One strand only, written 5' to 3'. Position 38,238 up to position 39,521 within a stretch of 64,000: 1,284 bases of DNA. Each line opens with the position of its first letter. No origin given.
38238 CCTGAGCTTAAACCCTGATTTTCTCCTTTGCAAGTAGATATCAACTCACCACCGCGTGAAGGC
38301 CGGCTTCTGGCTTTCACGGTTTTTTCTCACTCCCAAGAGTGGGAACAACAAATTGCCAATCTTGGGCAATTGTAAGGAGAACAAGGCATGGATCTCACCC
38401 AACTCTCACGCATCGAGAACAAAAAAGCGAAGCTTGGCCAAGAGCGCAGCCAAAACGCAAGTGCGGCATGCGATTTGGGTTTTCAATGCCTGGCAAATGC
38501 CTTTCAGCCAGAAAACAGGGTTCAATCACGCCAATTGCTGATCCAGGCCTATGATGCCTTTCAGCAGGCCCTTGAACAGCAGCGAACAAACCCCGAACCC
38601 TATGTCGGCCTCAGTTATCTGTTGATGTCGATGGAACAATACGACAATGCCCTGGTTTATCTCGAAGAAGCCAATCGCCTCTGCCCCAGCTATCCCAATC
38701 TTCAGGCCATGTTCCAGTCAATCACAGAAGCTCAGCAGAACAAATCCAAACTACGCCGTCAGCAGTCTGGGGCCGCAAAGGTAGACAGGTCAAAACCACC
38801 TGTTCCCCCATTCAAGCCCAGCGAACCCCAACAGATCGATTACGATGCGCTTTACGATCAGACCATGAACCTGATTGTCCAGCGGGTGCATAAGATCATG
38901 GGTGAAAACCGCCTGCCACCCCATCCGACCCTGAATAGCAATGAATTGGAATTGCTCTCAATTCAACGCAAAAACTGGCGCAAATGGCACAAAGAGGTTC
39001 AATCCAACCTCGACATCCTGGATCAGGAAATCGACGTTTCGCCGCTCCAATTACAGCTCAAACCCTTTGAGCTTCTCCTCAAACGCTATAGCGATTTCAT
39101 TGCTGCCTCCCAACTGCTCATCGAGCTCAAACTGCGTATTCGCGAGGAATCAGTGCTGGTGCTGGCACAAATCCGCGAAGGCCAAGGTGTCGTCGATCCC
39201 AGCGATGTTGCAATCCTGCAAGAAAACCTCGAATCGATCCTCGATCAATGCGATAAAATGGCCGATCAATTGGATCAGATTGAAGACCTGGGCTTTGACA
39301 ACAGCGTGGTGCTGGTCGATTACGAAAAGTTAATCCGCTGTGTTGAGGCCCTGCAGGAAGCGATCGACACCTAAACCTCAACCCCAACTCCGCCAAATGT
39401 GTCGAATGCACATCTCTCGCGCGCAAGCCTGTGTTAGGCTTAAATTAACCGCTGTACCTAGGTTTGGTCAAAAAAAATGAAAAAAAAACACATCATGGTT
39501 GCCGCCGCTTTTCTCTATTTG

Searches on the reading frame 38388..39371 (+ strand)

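Call 21: search_protein_families(library=pfam, proteins=[window:38388-39371:+], max_evalue=0.001)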
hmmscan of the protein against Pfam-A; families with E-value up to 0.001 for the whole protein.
window:38388-39371:+ (328 aa): 4 families
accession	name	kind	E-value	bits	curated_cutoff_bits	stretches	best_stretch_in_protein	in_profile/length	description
PF14559.12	TPR_19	-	0.00018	22.2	25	1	53-97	9-53/68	Tetratricopeptide repeat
PF13414.12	TPR_11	-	0.00027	21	26.8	0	79-105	4-30/42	TPR repeat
PF08227.16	DASH_Hsk3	-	0.00049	20.9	24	0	275-302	12-39/45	DASH complex subunit Hsk3 like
PF13181.12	TPR_8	-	0.00077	19.9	25.7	0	71-101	3-33/34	Tetratricopeptide repeat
